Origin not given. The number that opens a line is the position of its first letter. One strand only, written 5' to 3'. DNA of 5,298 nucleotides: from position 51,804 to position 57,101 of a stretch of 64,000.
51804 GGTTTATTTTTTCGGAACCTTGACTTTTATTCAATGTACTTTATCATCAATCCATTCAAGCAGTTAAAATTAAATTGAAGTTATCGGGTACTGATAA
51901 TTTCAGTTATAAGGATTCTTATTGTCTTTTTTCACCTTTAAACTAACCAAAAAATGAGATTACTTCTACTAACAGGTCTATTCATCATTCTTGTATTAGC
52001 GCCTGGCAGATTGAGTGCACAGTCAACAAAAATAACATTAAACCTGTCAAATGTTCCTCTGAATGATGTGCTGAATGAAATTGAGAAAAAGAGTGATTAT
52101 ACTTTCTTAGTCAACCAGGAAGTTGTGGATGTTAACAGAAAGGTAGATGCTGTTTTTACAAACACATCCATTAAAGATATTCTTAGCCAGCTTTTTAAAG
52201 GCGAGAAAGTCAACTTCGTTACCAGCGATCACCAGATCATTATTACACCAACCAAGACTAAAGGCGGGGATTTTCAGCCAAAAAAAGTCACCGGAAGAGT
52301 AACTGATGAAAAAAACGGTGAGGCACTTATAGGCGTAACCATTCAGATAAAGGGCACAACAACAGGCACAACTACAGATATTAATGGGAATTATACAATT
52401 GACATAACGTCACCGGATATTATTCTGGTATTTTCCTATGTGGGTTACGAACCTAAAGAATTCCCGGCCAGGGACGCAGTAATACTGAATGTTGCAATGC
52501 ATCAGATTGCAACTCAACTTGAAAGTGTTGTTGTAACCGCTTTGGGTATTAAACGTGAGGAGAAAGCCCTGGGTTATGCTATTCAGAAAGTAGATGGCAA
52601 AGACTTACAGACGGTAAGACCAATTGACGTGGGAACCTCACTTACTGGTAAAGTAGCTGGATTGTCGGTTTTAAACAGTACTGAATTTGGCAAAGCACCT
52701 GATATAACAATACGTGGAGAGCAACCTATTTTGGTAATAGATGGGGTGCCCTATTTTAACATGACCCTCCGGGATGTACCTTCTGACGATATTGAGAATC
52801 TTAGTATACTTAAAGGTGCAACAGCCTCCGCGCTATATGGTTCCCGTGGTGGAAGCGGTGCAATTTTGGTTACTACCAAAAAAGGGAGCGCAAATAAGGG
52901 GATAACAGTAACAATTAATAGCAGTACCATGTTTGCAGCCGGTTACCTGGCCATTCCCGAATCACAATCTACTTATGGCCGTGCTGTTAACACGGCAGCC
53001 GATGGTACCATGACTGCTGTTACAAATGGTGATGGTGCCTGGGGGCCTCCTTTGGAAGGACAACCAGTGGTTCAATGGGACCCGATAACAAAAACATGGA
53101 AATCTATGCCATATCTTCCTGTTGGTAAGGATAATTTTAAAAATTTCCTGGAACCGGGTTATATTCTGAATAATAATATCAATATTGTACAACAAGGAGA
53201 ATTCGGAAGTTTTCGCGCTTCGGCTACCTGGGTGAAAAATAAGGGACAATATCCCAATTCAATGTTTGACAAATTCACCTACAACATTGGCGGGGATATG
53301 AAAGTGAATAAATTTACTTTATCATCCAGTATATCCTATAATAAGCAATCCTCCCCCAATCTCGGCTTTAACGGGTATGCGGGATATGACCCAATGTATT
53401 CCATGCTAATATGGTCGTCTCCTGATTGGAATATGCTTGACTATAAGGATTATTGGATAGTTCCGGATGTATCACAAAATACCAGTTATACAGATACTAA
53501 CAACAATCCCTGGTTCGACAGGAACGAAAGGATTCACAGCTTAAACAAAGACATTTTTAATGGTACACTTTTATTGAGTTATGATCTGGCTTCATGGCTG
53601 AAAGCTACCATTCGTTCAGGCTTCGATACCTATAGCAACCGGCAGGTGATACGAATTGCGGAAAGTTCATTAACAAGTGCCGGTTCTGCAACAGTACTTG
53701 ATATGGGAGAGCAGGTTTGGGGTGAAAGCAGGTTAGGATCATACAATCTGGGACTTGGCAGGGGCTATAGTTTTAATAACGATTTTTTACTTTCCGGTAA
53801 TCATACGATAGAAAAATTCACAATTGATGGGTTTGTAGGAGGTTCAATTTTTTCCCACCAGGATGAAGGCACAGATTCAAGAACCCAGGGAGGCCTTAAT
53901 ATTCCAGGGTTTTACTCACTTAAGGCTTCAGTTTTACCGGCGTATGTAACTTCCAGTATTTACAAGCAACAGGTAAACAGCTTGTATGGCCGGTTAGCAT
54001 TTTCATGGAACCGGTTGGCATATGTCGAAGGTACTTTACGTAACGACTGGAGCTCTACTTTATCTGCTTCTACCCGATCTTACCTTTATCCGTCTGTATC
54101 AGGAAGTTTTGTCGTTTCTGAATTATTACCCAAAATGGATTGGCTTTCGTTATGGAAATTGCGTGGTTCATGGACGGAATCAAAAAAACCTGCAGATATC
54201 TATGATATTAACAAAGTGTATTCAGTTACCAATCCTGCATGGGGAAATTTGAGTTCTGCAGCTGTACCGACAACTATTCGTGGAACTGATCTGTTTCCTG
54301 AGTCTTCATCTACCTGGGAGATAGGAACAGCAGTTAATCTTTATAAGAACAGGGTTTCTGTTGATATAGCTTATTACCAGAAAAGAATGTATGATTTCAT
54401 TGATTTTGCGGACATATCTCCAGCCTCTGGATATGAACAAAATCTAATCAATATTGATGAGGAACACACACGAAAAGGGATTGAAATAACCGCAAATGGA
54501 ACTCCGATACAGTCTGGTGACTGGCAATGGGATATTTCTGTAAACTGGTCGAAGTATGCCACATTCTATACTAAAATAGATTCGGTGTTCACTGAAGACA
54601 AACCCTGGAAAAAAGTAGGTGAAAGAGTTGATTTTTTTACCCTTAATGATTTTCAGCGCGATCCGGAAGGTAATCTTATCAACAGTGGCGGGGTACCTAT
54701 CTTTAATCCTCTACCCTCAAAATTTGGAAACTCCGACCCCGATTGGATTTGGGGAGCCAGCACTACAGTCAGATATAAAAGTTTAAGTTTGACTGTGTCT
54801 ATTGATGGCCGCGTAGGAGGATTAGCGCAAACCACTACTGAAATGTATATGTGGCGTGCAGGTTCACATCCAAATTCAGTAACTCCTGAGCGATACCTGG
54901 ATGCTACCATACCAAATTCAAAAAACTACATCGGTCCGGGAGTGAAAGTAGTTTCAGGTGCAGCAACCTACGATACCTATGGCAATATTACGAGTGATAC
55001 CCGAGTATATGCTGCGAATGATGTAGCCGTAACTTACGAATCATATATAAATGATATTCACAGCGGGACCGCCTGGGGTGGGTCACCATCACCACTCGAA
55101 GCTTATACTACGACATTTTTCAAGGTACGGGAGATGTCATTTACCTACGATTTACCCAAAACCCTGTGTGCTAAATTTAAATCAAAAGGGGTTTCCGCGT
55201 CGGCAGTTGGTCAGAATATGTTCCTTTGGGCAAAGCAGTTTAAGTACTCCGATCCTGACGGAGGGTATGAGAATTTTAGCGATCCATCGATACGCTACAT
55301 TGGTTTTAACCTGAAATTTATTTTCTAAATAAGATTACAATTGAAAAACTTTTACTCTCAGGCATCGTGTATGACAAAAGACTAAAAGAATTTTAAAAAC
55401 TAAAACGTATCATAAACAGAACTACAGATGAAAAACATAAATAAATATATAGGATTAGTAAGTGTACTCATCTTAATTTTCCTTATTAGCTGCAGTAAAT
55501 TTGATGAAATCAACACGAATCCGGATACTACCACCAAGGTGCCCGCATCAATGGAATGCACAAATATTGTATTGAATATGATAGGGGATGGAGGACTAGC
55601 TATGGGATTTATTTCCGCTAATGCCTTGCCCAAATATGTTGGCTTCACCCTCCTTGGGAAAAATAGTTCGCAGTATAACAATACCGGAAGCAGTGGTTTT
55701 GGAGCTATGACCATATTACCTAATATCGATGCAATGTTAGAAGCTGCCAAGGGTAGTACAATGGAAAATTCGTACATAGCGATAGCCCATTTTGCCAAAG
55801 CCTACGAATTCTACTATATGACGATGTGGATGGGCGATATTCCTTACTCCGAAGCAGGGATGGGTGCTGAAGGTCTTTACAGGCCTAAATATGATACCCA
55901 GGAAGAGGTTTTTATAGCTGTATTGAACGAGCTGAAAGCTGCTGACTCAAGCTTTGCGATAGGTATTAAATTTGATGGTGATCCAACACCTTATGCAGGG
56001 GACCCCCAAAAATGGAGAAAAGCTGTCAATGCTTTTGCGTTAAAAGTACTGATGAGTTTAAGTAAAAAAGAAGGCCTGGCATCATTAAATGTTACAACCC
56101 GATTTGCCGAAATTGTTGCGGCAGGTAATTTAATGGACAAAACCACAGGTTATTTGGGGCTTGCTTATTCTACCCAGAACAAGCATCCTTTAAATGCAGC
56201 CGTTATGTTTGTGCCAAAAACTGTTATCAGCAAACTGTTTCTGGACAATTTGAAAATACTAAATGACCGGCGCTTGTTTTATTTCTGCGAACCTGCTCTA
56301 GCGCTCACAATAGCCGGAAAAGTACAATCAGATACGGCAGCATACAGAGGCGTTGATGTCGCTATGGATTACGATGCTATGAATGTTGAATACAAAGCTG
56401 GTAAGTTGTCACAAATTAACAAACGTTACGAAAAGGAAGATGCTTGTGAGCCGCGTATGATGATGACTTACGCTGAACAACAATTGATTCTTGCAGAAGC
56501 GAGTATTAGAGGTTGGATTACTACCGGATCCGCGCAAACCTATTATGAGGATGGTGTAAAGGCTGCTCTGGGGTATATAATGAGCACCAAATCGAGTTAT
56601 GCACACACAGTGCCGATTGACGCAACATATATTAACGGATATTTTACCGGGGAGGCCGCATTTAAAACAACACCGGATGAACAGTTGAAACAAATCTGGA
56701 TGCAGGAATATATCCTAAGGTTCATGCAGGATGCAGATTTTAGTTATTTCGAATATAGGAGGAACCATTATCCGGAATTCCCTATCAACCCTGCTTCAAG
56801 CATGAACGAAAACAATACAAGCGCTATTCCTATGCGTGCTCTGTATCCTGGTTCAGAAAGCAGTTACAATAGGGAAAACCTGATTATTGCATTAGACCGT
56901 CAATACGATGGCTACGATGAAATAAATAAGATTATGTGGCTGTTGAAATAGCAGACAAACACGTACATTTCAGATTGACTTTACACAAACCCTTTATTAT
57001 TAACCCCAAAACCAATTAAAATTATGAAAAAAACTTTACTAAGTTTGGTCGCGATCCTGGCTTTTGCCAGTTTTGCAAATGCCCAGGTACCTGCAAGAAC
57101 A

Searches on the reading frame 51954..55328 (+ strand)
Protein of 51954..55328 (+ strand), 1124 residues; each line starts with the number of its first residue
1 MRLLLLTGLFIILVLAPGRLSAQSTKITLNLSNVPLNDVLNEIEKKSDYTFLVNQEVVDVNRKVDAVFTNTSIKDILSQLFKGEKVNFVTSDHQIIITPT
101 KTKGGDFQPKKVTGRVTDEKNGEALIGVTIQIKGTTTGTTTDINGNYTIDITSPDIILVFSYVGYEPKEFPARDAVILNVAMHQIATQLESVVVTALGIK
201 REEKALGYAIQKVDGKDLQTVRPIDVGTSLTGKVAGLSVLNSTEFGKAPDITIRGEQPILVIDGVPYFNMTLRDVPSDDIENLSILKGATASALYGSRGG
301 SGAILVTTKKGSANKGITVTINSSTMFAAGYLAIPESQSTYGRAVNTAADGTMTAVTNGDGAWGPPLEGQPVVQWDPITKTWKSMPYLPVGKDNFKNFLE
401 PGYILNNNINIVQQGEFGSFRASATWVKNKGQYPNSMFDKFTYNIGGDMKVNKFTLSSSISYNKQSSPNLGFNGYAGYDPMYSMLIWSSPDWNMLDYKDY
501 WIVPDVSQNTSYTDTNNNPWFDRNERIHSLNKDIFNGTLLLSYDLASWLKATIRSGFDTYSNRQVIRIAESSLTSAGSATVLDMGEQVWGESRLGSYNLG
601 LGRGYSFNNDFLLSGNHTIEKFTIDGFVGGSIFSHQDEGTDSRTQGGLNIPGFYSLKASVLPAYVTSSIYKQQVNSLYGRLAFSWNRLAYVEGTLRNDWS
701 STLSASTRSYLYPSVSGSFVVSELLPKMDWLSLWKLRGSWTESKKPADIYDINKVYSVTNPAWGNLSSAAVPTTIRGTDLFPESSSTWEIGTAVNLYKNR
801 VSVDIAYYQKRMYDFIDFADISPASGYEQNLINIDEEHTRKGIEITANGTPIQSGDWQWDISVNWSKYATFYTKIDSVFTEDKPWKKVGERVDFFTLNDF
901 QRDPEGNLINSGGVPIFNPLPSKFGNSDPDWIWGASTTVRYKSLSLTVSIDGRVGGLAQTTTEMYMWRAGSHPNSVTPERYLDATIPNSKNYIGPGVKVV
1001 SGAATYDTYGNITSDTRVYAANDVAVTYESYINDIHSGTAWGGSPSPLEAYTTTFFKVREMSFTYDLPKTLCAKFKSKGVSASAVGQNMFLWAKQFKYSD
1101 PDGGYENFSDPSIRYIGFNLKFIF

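Call 59: search_protein_families(library=pfam, proteins=[window:51954-55328:+], max_evalue=0.001)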
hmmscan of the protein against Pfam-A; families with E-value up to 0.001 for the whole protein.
window:51954-55328:+ (1124 aa): 4 families
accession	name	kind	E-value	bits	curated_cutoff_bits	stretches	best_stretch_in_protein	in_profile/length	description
PF13715.12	CarbopepD_reg_2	-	4e-19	68.9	32.2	1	112-194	1-88/88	CarboxypepD_reg-like domain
PF07715.20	Plug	-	1.8e-12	48.1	23.9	1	207-302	6-106/107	TonB-dependent Receptor Plug Domain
PF07660.19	STN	-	2.2e-10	40.6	28.4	1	49-99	1-51/52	Secretin and TonB N terminus short domain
PF13620.12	CarboxypepD_reg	-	2.3e-10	41.1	32.3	1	112-176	2-75/82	Carboxypeptidase regulatory-like domain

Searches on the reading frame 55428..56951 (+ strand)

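Call 59: search_protein_families(library=pfam, proteins=[window:55428-56951:+], max_evalue=0.001)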
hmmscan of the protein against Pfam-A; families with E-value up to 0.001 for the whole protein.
window:55428-56951:+ (507 aa): 2 families
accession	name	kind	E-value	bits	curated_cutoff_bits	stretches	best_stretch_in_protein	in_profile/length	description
PF12771.13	SusD-like_2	-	6.5e-58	197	27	1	78-474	45-415/415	Starch-binding associating with outer membrane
PF12741.13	SusD-like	-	5.1e-26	92.2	27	1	96-504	90-493/495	Susd and RagB outer membrane lipoprotein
